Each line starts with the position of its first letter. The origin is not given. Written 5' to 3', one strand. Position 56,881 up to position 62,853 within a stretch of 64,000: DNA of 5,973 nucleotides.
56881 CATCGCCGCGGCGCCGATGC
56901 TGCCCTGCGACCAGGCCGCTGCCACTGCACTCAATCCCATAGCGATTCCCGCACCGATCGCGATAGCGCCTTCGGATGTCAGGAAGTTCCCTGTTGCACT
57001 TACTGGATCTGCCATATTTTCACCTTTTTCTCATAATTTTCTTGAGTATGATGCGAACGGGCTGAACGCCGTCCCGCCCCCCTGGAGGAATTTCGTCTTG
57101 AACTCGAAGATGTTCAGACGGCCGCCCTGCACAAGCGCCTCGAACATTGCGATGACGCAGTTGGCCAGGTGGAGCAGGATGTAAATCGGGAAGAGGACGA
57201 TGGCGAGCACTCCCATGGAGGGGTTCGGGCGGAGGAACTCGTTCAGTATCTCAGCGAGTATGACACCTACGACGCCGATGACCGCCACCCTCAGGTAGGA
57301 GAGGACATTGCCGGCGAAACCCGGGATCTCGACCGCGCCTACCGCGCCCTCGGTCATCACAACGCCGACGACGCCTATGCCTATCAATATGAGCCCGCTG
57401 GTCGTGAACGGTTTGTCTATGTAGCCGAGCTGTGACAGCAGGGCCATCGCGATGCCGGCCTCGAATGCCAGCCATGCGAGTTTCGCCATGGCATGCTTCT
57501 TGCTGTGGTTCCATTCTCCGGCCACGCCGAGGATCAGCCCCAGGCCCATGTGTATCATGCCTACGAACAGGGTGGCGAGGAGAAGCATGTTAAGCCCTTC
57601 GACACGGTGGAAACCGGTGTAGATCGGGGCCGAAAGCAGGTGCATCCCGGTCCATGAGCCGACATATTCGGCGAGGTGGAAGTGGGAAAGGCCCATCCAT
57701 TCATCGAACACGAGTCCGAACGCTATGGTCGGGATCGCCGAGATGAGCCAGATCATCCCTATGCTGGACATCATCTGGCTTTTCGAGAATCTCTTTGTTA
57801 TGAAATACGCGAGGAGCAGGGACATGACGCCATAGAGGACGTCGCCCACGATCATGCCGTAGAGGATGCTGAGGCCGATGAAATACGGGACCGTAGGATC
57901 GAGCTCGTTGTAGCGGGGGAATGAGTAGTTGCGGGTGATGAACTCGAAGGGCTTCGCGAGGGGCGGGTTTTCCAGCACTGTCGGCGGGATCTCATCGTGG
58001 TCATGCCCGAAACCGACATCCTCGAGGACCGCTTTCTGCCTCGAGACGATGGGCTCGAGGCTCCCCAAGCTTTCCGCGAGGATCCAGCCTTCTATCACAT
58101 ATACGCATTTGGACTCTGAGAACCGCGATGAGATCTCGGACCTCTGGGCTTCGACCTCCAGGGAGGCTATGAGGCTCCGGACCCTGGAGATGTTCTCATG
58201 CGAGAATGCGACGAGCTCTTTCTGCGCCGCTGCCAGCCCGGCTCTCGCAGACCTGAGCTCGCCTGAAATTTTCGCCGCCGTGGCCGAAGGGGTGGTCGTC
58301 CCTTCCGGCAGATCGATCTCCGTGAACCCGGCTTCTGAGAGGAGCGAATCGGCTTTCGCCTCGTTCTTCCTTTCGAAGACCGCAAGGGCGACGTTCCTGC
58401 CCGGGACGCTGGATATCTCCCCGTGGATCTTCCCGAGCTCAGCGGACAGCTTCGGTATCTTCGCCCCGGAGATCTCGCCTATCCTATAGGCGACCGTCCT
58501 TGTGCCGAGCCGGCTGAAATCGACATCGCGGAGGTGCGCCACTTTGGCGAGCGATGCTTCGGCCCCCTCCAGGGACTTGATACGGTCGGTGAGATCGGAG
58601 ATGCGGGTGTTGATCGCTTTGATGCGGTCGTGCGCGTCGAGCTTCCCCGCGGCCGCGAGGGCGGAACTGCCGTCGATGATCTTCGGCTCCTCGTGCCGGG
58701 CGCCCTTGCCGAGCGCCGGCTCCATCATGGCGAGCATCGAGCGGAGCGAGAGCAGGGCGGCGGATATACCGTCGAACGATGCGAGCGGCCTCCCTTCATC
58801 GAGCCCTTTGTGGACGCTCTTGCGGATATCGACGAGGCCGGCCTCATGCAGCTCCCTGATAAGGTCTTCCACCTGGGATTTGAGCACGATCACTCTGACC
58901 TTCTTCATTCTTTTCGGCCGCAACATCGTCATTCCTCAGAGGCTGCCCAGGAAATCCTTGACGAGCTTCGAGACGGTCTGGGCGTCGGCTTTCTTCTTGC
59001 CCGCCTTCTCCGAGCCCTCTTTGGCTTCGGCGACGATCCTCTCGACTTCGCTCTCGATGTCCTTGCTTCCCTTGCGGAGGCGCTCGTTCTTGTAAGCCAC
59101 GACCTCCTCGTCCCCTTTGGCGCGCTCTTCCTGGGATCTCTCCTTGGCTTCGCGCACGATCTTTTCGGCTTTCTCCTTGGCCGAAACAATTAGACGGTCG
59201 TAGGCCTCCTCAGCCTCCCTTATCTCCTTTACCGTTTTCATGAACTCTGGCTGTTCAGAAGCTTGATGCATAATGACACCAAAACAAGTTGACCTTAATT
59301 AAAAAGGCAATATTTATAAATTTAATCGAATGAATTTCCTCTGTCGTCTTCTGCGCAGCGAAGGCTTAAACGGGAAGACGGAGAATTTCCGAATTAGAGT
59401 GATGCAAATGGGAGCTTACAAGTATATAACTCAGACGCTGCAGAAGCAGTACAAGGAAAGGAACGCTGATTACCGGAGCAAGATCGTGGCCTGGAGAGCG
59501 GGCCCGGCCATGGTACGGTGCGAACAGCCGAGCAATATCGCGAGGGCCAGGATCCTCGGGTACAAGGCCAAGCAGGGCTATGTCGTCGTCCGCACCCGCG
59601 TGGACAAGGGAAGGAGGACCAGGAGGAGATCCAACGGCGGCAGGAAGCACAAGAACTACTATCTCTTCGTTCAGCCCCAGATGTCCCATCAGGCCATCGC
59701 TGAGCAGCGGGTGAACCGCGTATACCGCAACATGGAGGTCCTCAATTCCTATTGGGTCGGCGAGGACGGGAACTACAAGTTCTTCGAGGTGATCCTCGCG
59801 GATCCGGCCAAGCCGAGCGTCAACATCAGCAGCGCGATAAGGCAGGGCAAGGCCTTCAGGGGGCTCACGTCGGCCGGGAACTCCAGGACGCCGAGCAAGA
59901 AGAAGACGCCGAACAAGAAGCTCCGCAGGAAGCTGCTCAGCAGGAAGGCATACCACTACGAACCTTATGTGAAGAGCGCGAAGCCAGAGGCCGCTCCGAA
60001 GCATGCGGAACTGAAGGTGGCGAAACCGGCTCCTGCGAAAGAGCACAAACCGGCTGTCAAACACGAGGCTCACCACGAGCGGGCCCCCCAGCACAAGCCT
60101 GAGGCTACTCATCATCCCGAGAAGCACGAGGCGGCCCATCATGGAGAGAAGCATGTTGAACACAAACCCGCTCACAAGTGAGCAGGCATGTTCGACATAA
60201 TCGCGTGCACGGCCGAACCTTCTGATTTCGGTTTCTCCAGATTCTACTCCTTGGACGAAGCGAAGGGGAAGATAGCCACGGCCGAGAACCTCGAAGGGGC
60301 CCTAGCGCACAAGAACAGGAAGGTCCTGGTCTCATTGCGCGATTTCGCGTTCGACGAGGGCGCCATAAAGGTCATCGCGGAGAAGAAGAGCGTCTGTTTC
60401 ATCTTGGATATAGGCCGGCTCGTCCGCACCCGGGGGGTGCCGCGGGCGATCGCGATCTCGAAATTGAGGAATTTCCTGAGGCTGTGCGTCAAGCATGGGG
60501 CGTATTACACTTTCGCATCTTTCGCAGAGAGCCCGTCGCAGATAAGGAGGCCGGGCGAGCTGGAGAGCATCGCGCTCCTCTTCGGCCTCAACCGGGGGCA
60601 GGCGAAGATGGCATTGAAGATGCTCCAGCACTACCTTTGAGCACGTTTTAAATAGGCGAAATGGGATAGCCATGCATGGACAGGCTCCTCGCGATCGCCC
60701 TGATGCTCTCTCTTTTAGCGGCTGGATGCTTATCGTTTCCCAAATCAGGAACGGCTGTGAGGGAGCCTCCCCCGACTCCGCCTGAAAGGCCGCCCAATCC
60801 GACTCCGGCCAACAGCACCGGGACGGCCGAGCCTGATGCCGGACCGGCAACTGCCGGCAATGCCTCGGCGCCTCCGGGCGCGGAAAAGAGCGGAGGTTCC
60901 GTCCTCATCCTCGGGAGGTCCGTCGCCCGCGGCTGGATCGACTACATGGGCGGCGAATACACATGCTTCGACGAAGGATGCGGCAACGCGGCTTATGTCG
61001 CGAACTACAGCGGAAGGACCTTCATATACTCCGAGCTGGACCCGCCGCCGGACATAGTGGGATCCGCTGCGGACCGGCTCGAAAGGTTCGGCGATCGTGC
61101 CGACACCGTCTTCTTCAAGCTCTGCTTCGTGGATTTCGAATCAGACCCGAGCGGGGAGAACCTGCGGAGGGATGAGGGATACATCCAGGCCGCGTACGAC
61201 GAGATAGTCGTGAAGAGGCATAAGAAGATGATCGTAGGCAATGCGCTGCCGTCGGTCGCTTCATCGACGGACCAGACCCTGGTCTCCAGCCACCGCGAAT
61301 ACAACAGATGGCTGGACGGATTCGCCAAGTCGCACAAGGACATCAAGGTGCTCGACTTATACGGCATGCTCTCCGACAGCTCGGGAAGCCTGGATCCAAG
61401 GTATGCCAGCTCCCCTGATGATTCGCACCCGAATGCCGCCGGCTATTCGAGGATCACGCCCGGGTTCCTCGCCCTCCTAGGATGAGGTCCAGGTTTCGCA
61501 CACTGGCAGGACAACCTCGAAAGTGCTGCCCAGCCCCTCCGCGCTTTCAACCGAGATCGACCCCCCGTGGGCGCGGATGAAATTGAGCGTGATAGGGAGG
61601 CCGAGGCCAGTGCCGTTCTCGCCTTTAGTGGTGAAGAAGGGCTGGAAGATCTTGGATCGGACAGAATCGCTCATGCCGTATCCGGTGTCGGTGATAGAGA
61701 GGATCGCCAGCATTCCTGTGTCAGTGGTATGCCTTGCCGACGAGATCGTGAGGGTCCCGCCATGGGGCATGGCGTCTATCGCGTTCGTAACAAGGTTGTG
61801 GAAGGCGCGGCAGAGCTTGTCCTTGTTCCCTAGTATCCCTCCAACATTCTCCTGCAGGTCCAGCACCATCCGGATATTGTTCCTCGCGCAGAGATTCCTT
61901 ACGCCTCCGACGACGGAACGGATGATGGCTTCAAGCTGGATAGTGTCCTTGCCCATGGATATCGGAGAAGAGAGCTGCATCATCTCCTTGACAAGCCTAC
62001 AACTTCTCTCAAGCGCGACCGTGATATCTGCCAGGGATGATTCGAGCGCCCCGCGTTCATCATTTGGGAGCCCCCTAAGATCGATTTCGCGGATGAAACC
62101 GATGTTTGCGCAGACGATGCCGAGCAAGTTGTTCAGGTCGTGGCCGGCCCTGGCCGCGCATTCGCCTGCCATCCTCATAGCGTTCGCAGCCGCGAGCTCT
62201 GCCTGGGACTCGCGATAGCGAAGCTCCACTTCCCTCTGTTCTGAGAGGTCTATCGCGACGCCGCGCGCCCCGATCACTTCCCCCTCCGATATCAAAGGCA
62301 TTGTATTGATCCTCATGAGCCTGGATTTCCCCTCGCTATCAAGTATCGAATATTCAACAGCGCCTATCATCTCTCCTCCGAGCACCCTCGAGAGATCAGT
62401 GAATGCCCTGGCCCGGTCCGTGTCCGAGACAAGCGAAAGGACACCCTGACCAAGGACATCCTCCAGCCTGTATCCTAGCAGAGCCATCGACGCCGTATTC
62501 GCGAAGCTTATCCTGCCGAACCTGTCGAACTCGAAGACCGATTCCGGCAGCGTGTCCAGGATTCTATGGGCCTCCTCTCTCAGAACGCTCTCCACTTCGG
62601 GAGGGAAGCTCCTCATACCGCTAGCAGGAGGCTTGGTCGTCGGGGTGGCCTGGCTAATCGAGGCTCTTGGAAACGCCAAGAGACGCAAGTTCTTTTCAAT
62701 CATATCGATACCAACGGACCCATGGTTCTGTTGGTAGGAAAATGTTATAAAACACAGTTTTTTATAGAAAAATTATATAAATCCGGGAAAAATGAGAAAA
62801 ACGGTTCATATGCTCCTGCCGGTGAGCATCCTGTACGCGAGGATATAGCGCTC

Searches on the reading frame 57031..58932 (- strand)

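Call 24: search_protein_families(library=ncbifam, max_evalue=0.00001, proteins=[window:57031-58932:-])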
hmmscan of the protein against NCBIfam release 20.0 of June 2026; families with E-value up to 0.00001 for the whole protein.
window:57031-58932:- (633 aa): 9 families
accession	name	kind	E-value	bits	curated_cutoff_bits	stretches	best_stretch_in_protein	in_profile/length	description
NF004430.0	PRK05771.2-4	equivalog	1.2e-93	314.9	670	1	3-628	1-639/646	V-type ATP synthase subunit I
NF004428.0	PRK05771.2-1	equivalog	8.4e-74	248.9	766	2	102-628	122-671/680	V-type ATP synthase subunit I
NF004432.0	PRK05771.3-1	equivalog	5.9e-60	203.4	1044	1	3-629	1-629/643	V-type ATP synthase subunit I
NF004427.0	PRK05771.1-1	equivalog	3.7e-28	98.7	942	1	147-627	176-651/668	V-type ATP synthase subunit I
NF004434.0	PRK05771.3-3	equivalog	7.5e-28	97.4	777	1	103-482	104-497/686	V-type ATP synthase subunit I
NF004429.0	PRK05771.2-2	equivalog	1.2e-27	97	799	1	8-627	4-604/608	V-type ATP synthase subunit I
NF004431.0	PRK05771.2-5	equivalog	1.7e-22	79.7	851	1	198-416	167-381/649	V-type ATP synthase subunit I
NF004433.0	PRK05771.3-2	equivalog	9.9e-15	53.9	1173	1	181-414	179-412/701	V-type ATP synthase subunit I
NF004435.0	PRK05771.3-4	equivalog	2.4e-07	29.5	1410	0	197-414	196-414/701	V-type ATP synthase subunit I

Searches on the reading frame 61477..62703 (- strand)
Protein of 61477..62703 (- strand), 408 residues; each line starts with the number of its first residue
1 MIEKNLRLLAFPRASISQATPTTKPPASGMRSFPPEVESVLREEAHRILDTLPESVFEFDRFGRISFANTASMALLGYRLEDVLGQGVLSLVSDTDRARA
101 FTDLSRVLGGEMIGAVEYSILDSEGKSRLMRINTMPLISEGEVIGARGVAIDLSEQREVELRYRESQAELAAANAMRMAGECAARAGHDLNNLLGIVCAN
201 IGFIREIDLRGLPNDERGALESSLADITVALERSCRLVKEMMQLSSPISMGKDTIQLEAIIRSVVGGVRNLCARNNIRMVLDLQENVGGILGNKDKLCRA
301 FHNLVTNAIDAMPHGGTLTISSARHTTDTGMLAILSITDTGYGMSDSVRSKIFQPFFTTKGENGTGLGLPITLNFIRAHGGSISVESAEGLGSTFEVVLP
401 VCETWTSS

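Call 125: search_protein_families(library=pfam, max_evalue=0.001, proteins=[window:61477-62703:-])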
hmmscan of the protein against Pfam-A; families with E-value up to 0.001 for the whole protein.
window:61477-62703:- (408 aa): 6 families
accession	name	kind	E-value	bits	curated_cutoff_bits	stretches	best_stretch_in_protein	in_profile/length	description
PF02518.31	HATPase_c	-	3.7e-22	79.3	26.4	1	293-401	2-109/111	Histidine kinase-, DNA gyrase B-, and HSP90-like ATPase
PF08448.16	PAS_4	-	3.3e-12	47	23.1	1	49-158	1-110/110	PAS fold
PF00989.32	PAS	-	6.2e-11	42.7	22.6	1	46-152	4-112/113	PAS fold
PF13426.13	PAS_9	-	3.7e-06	27.6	27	1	54-155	2-103/103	PAS domain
PF08447.18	PAS_3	-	3.5e-05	24.4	25.6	1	67-149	3-88/89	PAS fold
PF13188.13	PAS_8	-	0.00012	22.2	21.8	1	47-87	5-46/65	PAS domain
